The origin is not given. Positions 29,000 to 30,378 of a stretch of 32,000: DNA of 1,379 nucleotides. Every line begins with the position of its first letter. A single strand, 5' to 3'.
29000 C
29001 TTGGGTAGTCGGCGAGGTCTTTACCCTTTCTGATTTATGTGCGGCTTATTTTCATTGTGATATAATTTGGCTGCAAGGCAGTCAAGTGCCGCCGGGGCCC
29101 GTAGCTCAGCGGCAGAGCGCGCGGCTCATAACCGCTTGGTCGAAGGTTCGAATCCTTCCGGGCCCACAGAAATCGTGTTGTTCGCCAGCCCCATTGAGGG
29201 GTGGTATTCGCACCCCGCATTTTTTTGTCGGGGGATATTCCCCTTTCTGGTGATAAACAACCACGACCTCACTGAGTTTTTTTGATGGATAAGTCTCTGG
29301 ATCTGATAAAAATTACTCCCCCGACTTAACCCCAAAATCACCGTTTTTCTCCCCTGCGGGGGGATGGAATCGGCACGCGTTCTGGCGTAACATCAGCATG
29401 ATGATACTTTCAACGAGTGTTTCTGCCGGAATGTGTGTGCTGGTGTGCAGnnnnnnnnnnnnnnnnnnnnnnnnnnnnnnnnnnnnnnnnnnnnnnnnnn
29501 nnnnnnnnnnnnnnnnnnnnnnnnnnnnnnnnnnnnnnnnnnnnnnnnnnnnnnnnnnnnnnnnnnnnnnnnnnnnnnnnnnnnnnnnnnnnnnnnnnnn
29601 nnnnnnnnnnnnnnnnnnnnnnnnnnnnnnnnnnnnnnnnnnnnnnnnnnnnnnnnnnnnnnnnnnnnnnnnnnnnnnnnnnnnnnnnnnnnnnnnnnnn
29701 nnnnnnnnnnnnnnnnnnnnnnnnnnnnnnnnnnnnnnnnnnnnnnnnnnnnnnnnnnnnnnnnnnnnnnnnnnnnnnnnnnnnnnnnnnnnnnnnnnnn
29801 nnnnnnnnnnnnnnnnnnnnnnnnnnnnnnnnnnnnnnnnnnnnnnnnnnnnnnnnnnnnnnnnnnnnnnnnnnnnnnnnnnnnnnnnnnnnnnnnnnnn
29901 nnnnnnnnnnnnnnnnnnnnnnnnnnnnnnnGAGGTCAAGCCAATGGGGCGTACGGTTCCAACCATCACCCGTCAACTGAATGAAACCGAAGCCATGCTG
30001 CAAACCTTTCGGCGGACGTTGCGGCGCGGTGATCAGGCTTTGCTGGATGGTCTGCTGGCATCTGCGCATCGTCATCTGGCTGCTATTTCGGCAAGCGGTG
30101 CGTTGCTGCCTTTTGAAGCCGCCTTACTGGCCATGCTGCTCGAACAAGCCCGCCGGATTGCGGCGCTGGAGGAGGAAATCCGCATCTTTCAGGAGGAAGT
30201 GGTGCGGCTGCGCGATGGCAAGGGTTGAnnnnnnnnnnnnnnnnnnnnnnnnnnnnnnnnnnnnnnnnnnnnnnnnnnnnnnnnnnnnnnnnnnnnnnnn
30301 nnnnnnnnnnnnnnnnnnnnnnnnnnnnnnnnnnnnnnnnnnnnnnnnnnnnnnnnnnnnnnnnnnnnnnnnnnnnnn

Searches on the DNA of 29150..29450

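Call 72: search_rna_families(source=window, start=29150, end=29450, threshold=evalue, max_evalue=1)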
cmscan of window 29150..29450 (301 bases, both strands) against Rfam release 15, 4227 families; matches with E-value up to 1: 1.
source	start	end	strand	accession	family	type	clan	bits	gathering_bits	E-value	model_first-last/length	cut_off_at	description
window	29248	29308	+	RF01141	sR18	Gene; snRNA; snoRNA; CD-box;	-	14.3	45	0.6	1-56/56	no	Small nucleolar RNA sR18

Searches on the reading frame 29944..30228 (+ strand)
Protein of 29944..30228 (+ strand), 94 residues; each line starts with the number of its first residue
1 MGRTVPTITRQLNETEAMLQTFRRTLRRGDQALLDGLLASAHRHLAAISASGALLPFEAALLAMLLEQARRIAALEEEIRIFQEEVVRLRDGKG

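Call 6: search_protein_families(library=pfam, proteins=[window:29944-30228:+], max_evalue=1)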
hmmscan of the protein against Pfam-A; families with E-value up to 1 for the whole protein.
window:29944-30228:+ (94 aa): 0 families

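Call 7: search_protein_families(library=ncbifam, proteins=[window:29944-30228:+], max_evalue=1)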
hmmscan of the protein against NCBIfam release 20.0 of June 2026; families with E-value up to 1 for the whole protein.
window:29944-30228:+ (94 aa): 0 families

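Call 24: find_homologous_proteins(query=window:29944-30228:+, max_evalue=0.001)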
Query window:29944-30228:+ (94 aa): 190 proteins with E <= 0.001 among 218 candidates; the best 120 are listed.
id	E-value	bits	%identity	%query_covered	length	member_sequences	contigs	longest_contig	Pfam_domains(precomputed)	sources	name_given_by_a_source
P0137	9.0e-50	184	100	100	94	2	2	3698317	PF26485.1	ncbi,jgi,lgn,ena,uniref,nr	ncbi:hypothetical protein BECAL_01448 [Bellilinea caldifistulae]|uniref:DUF8156 domain-containing pr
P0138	2.8e-42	160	86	100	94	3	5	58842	PF26485.1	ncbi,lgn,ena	ncbi:MAG: hypothetical protein ACK4SN_10795 [Bellilinea sp.]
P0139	7.9e-42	158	88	99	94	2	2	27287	PF26485.1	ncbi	-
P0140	8.7e-42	158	85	100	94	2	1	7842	PF26485.1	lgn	-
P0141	4.0e-41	156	86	100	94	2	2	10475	PF26485.1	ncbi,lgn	-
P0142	8.1e-41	155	84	99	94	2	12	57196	PF26485.1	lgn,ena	-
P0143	8.7e-41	155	84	100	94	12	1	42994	PF26485.1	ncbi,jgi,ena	ncbi:hypothetical protein [Bellilinea sp.]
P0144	4.7e-40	153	84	99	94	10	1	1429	PF26485.1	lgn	-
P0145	1.5e-39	151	82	100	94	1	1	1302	PF26485.1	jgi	jgi:hypothetical protein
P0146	1.6e-39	151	81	100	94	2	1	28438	PF26485.1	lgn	-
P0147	9.1e-39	149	82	97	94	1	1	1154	PF26485.1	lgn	-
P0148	2.8e-35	138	78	96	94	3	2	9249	PF26485.1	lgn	-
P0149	5.8e-35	137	78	97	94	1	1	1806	PF26485.1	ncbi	-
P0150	6.4e-35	136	77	100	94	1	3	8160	PF26485.1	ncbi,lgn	-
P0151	2.7e-29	119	70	98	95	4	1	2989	PF26485.1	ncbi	-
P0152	1.1e-28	117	71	89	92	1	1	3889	PF26485.1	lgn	-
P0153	1.4e-28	116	70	96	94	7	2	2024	PF26485.1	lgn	-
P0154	1.7e-28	116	67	100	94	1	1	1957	PF26485.1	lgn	-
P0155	2.0e-28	116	78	82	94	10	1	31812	PF26485.1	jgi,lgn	jgi:septation ring formation regulator EzrA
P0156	6.7e-27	111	76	84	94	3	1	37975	PF26485.1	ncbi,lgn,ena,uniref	ncbi:MAG: hypothetical protein ACPLUL_06600 [Thermanaerothrix sp.]|uniref:hypothetical protein n=1 T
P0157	1.1e-26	110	72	88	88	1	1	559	PF26485.1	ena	-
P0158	1.2e-26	110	71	88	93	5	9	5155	PF26485.1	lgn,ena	-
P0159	2.2e-26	109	72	88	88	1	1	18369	PF26485.1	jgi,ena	-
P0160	2.5e-26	109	64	98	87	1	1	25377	PF26485.1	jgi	jgi:hypothetical protein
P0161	3.5e-26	109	70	88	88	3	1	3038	PF26485.1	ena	-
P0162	3.9e-26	109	71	84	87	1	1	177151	PF26485.1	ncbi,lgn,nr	ncbi:MAG: hypothetical protein HY865_24850 [Chloroflexi bacterium]|nr:hypothetical protein [Chlorofl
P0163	7.3e-26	108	72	84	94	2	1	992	PF26485.1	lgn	-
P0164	9.0e-26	107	72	88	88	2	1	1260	PF26485.1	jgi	jgi:hypothetical protein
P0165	1.1e-25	107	71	87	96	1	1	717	PF26485.1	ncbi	-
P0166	1.2e-25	107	72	84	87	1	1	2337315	PF26485.1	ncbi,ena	-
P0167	1.5e-25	107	71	84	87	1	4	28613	PF26485.1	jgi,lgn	-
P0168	2.7e-25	106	62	98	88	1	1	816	PF26485.1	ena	-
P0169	2.8e-25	106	68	84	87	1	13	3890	PF26485.1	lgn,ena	-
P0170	2.9e-25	106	68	84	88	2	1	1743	PF26485.1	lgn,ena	-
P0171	2.9e-25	106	71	87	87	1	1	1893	PF26485.1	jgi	jgi:hypothetical protein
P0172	3.1e-25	106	64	94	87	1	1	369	PF26485.1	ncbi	-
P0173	3.2e-25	106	70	84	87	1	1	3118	PF26485.1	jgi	jgi:hypothetical protein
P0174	4.6e-25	105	65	97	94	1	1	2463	PF26485.1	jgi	jgi:hypothetical protein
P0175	4.6e-25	105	70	84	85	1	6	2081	PF26485.1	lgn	-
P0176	4.7e-25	105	60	99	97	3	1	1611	PF26485.1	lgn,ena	-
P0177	5.0e-25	105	70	84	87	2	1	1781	PF26485.1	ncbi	ncbi:MAG TPA: hypothetical protein VIV15_09765 [Anaerolineales bacterium]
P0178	5.3e-25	105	70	84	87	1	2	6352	PF26485.1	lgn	-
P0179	5.8e-25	105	67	88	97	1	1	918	PF26485.1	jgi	jgi:hypothetical protein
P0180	6.1e-25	105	68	84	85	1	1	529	PF26485.1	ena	-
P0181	6.2e-25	105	68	84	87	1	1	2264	PF26485.1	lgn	-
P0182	6.6e-25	105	64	94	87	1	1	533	PF26485.1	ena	-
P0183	6.7e-25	105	68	84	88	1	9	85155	PF26485.1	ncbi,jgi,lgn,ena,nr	ncbi:MAG: hypothetical protein DPW18_01680 [Chloroflexi bacterium]|nr:hypothetical protein [Chlorofl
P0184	7.7e-25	104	67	88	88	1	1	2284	PF26485.1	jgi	jgi:hypothetical protein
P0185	7.8e-25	104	70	84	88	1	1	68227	PF26485.1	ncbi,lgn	-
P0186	8.8e-25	104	63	94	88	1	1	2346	PF26485.1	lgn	-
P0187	9.1e-25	104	68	89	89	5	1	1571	PF26485.1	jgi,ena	jgi:hypothetical protein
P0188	9.7e-25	104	65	88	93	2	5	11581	PF26485.1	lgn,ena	-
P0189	9.8e-25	104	66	84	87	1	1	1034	PF26485.1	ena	-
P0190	1.1e-24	104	72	84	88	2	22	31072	PF26485.1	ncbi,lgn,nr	ncbi:MAG: hypothetical protein IT309_08230 [Anaerolineales bacterium]|nr:hypothetical protein [Anaer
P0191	1.3e-24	104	70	84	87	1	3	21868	PF26485.1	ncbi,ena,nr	ncbi:MAG TPA: hypothetical protein PKC99_18630 [Anaerolineales bacterium]|nr:hypothetical protein [A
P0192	1.4e-24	104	66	84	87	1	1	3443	PF26485.1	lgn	-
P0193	1.4e-24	104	70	84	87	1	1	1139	PF26485.1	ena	-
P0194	1.5e-24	103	71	84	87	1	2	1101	PF26485.1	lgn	-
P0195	1.5e-24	103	68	84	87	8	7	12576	PF26485.1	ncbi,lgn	-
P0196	1.5e-24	103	61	100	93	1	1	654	PF26485.1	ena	-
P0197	1.7e-24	103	63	98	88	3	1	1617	PF26485.1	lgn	-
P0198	1.7e-24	103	67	84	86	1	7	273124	PF26485.1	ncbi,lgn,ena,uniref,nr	ncbi:hypothetical protein [Candidatus Villigracilis saccharophilus]|uniref:hypothetical protein n=1 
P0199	1.8e-24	103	68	84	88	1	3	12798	PF26485.1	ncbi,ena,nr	ncbi:MAG TPA: hypothetical protein PKC99_18735 [Anaerolineales bacterium]|nr:hypothetical protein [A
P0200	2.6e-24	103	68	84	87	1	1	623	PF26485.1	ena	-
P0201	2.7e-24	103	63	94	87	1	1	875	PF26485.1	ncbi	-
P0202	3.0e-24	103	66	84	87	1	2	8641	PF26485.1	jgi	jgi:hypothetical protein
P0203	3.1e-24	102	65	94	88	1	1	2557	PF26485.1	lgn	-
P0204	3.4e-24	102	61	94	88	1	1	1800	PF26485.1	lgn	-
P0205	3.4e-24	102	68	84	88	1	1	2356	PF26485.1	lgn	-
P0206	3.6e-24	102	66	88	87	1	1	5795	PF26485.1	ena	-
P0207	3.6e-24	102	71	84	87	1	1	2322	PF26485.1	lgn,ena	-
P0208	3.6e-24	102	68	84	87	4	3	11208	PF26485.1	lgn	-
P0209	3.7e-24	102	67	84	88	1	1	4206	PF26485.1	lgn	-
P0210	3.9e-24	102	66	84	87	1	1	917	PF26485.1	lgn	-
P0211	4.1e-24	102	66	84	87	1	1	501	PF26485.1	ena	-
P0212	4.5e-24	102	66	84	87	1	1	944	PF26485.1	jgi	jgi:hypothetical protein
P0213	4.6e-24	102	65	88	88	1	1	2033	PF26485.1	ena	-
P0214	4.7e-24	102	62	98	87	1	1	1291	PF26485.1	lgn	-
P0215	5.1e-24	102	66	84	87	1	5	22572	PF26485.1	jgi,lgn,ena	-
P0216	5.2e-24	102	66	84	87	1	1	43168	PF26485.1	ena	-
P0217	5.2e-24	102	66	84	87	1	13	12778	PF26485.1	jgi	jgi:hypothetical protein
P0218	5.3e-24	102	65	88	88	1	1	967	PF26485.1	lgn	-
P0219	5.6e-24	102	66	84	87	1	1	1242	PF26485.1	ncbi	-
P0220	5.7e-24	102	67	84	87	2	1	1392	PF26485.1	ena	-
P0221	5.8e-24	102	63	94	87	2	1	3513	PF26485.1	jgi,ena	-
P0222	5.9e-24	102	68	84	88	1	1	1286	PF26485.1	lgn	-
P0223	5.9e-24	102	66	84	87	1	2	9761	PF26485.1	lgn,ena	-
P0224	5.9e-24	102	67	84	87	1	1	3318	PF26485.1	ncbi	-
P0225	5.9e-24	102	70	81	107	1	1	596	PF26485.1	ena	-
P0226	5.9e-24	102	66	84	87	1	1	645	PF26485.1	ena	-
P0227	6.0e-24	102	67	84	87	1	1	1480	PF26485.1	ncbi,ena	-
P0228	6.0e-24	102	67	84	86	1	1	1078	PF26485.1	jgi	jgi:hypothetical protein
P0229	6.4e-24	101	67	84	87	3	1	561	PF26485.1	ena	-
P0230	6.6e-24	101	67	84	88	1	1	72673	PF26485.1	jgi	jgi:hypothetical protein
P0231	6.6e-24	101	59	100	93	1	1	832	PF26485.1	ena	-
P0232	6.7e-24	101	67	84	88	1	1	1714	PF26485.1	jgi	jgi:hypothetical protein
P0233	6.7e-24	101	66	84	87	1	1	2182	PF26485.1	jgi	jgi:hypothetical protein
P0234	6.8e-24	101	65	84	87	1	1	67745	PF26485.1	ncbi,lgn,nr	ncbi:MAG: hypothetical protein HY863_11445 [Chloroflexi bacterium]|nr:hypothetical protein [Chlorofl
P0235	7.3e-24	101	64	88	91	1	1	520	PF26485.1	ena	-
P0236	7.4e-24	101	68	84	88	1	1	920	PF26485.1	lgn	-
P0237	7.8e-24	101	65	84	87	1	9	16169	PF26485.1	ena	-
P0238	8.0e-24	101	66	84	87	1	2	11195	PF26485.1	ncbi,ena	-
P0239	8.1e-24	101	66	84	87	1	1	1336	PF26485.1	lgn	-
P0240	8.3e-24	101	66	84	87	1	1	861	PF26485.1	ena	-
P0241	9.0e-24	101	66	84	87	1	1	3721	PF26485.1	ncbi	-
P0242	9.8e-24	101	62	87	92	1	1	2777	PF26485.1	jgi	jgi:hypothetical protein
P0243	1.0e-23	101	67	84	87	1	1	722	PF26485.1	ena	-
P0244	1.1e-23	101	67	84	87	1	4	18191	PF26485.1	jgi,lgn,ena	-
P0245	1.3e-23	101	65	84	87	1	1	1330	PF26485.1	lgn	-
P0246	1.3e-23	100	61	94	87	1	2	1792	PF26485.1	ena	-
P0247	1.3e-23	100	67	84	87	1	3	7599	PF26485.1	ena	-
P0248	1.4e-23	100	71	84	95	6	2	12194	PF26485.1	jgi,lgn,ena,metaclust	metaclust:\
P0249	1.5e-23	100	66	84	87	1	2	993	PF26485.1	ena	-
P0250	1.5e-23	100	65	84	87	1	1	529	PF26485.1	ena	-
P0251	1.5e-23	100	65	84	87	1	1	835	PF26485.1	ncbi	-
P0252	1.5e-23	100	65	88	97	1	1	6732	PF26485.1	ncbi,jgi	ncbi:MAG: hypothetical protein PVJ21_22210 [Anaerolineales bacterium]|jgi:hypothetical protein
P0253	1.9e-23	100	66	84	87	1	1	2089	PF26485.1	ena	-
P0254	2.3e-23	100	66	84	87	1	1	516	PF26485.1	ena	-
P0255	2.4e-23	100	72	84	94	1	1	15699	PF26485.1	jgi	-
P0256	2.6e-23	100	67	84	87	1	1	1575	PF26485.1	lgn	-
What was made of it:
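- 29944..30228 (+): PPB2 ('partner of PolB2', arCOG07300/DUF8156): a 94-aa protein with an N-terminal MGRT arm (29944-29955). A GAGG Shine-Dalgarno-like sequence lies at 29932-29935. The protein is 100% identical to B. caldifistulae BECAL_01448, which has a precomputed Pfam assignment to PF26485 DUF8156 (call 24).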

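Call 67: find_encoding_contigs(protein=window:29944-30228:+, flank=10000, max_places=3)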
Protein window:29944-30228:+ (94 aa): 6 contigs read that carry it; 3 places shown.
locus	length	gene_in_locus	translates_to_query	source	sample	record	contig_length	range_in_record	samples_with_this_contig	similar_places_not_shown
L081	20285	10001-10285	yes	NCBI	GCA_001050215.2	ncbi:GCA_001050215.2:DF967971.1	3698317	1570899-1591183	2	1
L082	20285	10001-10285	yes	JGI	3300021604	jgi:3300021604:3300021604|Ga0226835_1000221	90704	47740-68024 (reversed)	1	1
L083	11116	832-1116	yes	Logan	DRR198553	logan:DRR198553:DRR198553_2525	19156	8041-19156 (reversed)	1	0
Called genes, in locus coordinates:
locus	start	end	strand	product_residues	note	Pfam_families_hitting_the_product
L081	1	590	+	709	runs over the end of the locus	PF13407:Peripla_BP_4, PF13458:Peripla_BP_6 (faint), PF00532:Peripla_BP_1 (faint), PF13407:Peripla_BP_4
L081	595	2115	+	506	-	PF00005:ABC_tran, PF02463:SMC_N (faint), PF13304:AAA_21 (faint), PF00005:ABC_tran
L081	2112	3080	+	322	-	PF02653:BPD_transp_2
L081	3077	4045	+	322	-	PF02653:BPD_transp_2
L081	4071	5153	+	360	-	PF01408:GFO_IDH_MocA, PF02894:GFO_IDH_MocA_C, PF22725:GFO_IDH_MocA_C3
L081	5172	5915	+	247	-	PF01791:DeoC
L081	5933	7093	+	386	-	PF01408:GFO_IDH_MocA, PF03447:NAD_binding_3 (weak), PF02894:GFO_IDH_MocA_C, PF22725:GFO_IDH_MocA_C3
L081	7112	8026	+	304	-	PF01261:AP_endonuc_2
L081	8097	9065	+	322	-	PF00480:ROK, PF01869:BcrAD_BadFG (faint)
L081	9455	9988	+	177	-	-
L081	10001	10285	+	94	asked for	PF26485:DUF8156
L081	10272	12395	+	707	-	PF00136:DNA_pol_B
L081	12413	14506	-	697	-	PF02629:CoA_binding (faint), PF13380:CoA_binding_2, PF13607:Succ_CoA_lig, PF13549:ATP-grasp_5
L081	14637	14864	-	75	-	-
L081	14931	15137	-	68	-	-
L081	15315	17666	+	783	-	PF00672:HAMP, PF00015:MCPsignal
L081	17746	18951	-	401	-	PF01979:Amidohydro_1, PF07969:Amidohydro_3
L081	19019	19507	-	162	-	PF13085:Fer2_3, PF00111:Fer2 (weak), PF01799:Fer2_2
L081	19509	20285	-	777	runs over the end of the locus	PF01315:Ald_Xan_dh_C, PF02738:MoCoBD_1, PF20256:MoCoBD_2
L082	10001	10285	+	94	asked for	PF26485:DUF8156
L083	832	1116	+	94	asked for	PF26485:DUF8156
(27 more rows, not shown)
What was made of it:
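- On PPB2 (arCOG07300 / DUF8156): PF26485 is precomputed on the identical protein (calls 24, 67).
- The neighbours are sugar-catabolism and acetyl-CoA synthetase genes (call 67).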

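Call 78: search_protein_families(library=ncbifam, proteins=[L081:10272-12395:+], max_evalue=0.00001)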
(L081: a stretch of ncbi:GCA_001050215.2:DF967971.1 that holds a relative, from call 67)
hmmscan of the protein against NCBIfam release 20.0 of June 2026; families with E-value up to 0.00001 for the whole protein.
L081:10272-12395:+ (707 aa): 8 families
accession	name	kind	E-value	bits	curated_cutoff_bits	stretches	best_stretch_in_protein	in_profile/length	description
NF004416.0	PRK05761.1-2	equivalog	3.1e-107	359.6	516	1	150-699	122-656/665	type B DNA-directed DNA polymerase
NF004418.0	PRK05761.1-4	subfamily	7.6e-75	252.5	692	1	197-692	170-693/717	type B DNA-directed DNA polymerase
NF004417.0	PRK05761.1-3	equivalog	7.2e-30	103.7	780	1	291-692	426-844/858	DNA-directed DNA polymerase I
NF004419.0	PRK05761.1-5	equivalog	6.5e-26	90.5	1285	2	430-689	655-910/932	DNA-directed DNA polymerase I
TIGR00592.1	pol2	superfamily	2.9e-24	85.2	239.95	1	347-660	801-1132/1176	DNA polymerase (pol2)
NF004415.0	PRK05761.1-1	equivalog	4e-19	68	1289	1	429-653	598-815/883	DNA-directed DNA polymerase I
NF004421.0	PRK05762.1-2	equivalog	5e-17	61.5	570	1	346-692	411-780/795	DNA polymerase II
NF004422.0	PRK05762.1-4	equivalog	1.4e-08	33.6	1103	1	286-505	354-568/789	DNA polymerase II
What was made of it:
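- On NCBIfam NF004416 (type B DNA-directed DNA polymerase, equivalog): The full-length protein scores 359.6 bits (call 78).
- Closest known: Eukaryotic Pol zeta. Different: The Pol II NCBIfam models score at most 62 bits here (call 78).
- The protein does not reach the curated cut-off of any NCBIfam model: 360 bits against 516 for NF004416 (call 78).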
